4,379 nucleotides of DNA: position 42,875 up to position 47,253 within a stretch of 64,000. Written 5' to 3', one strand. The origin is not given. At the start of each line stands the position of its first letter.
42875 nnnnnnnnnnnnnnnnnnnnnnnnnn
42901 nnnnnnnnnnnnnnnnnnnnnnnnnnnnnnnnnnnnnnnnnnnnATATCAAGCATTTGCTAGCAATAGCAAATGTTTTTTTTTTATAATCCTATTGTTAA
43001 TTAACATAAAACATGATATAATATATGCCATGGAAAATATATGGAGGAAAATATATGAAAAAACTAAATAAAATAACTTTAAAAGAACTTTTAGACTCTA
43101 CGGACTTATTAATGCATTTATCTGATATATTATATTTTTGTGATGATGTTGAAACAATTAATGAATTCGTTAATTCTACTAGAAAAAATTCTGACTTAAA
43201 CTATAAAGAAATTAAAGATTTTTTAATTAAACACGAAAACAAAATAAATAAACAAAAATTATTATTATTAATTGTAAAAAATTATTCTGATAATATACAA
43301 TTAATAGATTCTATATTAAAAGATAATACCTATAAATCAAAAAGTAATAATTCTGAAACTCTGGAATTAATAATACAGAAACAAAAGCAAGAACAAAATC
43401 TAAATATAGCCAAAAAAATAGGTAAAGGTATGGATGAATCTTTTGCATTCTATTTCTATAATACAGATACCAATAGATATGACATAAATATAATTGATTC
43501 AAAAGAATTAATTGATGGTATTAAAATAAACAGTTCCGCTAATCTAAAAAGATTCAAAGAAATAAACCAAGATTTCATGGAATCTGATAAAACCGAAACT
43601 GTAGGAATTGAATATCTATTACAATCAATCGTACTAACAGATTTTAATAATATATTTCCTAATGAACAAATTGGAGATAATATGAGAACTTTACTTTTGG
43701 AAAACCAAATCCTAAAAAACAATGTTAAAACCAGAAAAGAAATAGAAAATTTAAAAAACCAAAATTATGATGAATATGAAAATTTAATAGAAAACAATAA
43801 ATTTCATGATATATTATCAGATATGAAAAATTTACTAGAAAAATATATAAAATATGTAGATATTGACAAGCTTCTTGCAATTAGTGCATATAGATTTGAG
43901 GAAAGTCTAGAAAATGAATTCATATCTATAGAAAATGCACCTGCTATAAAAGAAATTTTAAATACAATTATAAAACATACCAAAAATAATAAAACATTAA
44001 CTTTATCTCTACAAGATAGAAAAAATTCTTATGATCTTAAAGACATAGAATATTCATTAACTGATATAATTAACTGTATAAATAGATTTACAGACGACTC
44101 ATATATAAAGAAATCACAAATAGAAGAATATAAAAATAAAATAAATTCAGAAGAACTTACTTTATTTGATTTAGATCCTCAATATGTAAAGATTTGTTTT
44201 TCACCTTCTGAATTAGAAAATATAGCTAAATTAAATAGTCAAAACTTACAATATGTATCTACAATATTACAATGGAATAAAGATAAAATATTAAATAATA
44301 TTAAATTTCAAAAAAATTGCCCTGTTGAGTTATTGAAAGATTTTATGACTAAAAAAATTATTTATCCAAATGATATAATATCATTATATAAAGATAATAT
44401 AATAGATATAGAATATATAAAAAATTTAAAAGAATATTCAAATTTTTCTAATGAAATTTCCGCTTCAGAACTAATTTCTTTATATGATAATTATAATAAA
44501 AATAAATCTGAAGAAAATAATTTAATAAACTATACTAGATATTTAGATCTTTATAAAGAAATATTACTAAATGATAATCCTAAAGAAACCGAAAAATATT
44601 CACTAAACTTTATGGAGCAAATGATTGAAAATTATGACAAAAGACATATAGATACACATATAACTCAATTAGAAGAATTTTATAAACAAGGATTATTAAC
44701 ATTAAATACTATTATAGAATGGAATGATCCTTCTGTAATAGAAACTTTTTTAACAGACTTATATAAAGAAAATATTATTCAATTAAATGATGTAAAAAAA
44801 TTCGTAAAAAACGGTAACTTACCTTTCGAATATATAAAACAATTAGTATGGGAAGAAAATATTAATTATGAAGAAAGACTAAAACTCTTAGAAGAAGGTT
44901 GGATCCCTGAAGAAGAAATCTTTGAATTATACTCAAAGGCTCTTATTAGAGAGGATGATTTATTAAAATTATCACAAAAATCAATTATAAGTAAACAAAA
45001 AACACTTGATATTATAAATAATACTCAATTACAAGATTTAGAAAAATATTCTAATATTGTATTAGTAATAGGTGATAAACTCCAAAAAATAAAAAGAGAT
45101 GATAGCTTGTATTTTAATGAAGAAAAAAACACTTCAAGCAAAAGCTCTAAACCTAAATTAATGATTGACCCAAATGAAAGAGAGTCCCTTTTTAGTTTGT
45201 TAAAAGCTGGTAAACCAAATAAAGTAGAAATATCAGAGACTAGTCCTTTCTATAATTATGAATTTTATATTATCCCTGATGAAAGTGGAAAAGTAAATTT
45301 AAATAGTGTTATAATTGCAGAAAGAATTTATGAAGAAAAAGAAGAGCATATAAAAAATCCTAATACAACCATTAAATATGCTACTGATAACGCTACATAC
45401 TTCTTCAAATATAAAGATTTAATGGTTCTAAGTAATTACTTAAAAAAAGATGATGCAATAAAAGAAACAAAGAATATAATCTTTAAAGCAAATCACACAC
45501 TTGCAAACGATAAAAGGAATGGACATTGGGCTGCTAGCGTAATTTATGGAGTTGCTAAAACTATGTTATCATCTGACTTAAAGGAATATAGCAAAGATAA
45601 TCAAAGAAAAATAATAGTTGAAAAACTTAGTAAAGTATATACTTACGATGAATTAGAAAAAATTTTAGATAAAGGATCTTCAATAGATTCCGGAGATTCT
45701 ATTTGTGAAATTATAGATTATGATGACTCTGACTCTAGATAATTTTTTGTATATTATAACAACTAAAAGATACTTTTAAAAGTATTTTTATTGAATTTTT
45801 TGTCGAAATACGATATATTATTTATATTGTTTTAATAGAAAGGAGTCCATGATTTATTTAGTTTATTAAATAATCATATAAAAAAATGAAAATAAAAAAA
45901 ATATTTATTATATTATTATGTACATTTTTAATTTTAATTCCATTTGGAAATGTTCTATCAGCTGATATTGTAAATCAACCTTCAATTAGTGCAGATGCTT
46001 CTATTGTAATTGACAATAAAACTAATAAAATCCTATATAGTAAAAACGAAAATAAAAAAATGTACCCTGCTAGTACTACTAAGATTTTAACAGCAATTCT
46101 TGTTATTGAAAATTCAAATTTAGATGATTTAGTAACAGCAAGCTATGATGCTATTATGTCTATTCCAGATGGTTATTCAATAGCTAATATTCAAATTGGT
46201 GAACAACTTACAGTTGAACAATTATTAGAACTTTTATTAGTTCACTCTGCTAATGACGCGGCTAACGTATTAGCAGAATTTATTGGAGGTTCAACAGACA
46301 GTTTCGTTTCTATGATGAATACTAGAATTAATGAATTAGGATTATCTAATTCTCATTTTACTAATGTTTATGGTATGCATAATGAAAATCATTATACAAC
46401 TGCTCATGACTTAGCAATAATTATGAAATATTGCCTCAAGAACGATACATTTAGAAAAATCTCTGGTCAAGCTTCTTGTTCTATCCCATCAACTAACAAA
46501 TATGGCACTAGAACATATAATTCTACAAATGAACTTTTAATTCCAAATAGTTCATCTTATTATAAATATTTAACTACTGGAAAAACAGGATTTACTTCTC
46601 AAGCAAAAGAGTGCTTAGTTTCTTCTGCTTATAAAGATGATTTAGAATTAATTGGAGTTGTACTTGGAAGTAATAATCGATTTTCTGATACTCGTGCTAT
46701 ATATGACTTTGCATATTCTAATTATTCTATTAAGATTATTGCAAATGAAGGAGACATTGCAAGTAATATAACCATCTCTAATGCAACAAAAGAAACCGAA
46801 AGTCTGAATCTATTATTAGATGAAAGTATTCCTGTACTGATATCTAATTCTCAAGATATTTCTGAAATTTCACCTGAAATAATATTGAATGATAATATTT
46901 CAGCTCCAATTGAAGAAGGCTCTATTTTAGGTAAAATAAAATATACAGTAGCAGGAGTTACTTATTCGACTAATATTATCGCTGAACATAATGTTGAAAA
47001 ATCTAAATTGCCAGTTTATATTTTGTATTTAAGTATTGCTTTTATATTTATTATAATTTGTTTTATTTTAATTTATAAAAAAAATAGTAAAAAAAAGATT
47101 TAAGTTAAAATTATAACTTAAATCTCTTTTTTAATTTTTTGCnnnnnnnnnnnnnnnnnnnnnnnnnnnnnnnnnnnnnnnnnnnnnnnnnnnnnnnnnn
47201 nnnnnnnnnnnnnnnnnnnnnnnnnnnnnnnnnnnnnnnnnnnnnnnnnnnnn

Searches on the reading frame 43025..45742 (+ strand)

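Call 29: search_protein_families(library=pfam, proteins=[window:43025-45742:+], max_evalue=0.01)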
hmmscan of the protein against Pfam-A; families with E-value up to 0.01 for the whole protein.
window:43025-45742:+ (905 aa): 1 family
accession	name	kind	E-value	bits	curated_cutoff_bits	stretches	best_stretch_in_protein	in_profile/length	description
PF11569.14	Homez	-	0.0058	16.8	21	0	637-662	20-45/57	Homeodomain leucine-zipper encoding, Homez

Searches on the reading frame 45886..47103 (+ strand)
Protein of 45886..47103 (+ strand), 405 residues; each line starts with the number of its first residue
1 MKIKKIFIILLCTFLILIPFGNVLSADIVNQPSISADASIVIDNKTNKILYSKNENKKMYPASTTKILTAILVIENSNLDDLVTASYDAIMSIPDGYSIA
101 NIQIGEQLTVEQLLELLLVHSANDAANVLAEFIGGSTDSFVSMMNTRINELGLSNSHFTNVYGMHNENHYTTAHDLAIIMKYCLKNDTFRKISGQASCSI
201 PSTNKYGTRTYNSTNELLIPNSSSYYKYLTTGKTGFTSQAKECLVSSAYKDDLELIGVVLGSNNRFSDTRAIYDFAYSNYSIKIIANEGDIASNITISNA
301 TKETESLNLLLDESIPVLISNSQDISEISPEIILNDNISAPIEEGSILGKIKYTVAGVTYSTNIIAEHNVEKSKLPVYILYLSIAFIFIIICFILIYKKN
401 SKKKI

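Call 29: search_protein_families(library=pfam, proteins=[window:45886-47103:+], max_evalue=0.01)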
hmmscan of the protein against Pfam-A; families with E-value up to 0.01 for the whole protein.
window:45886-47103:+ (405 aa): 4 families
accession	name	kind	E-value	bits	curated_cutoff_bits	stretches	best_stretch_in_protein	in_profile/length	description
PF00768.25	Peptidase_S11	-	1.6e-58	198.5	27.6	1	28-263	4-238/239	D-alanyl-D-alanine carboxypeptidase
PF13354.11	Beta-lactamase2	-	7.9e-13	48.7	22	1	40-185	2-148/214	Beta-lactamase enzyme family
PF07943.18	PBP5_C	-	8.8e-07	29.4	21.2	1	288-372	9-91/91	Penicillin-binding protein 5, C-terminal domain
PF02113.21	Peptidase_S13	-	2.4e-05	23.7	22.8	1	27-72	7-54/444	D-Ala-D-Ala carboxypeptidase 3 (S13) family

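Call 34: search_protein_families(library=ncbifam, proteins=[window:45886-47103:+], max_evalue=0.001)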
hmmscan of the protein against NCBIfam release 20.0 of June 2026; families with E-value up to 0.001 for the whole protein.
window:45886-47103:+ (405 aa): 13 families
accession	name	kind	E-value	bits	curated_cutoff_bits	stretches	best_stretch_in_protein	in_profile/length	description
NF038273.1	strep_PBP3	exception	3.1e-38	131.8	490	1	4-355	1-367/407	D-alanyl-D-alanine carboxypeptidase PBP3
NF000471.1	vanY_of_D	exception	4.2e-35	121.6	625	1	33-274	96-349/354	transpeptidase-like D-Ala-D-Ala carboxypeptidase VanY-D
NF007445.0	PRK10001.1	equivalog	1.4e-33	116.2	765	1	12-361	15-364/400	serine-type D-Ala-D-Ala carboxypeptidase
NF008059.0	PRK10793.1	equivalog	2.2e-32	112.2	694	1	27-360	37-370/403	D-alanyl-D-alanine carboxypeptidase DacA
NF008489.0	PRK11397.1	equivalog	6.7e-32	110.7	610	1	28-354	29-355/389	serine-type D-Ala-D-Ala carboxypeptidase DacD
NF008668.0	PRK11669.1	equivalog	2.4e-27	95.9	294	1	28-264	34-265/316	D-alanyl-D-alanine endopeptidase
NF038258.2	PBP4_Staph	exception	5.7e-22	78.1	500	1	39-264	43-281/366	penicillin-binding protein PBP4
NF033103.1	bla_class_A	equivalog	7.5e-06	25.3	200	1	41-138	17-116/257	class A beta-lactamase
NF033140.0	blaZ_mecC_type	exception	4.5e-05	23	600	1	34-159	34-154/283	mecC-type penicillin-hydrolyzing class A beta-lactamase BlaZ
NF033386.1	blaARL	exception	7.3e-05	22.3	620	1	25-140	23-139/282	ARL family class A beta-lactamase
NF012167.0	classA_firm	exception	0.00012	21.7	427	1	41-145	17-119/255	class A beta-lactamase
NF033141.0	blaZ_gen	exception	0.00012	21.4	500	1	42-138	43-138/281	BlaZ-like penicillin-hydrolyzing class A beta-lactamase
NF000502.2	blaOXA-85_like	exception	0.00047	19.9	550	0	4-80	2-81/261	OXA-85 family oxacillin-hydrolyzing class D beta-lactamase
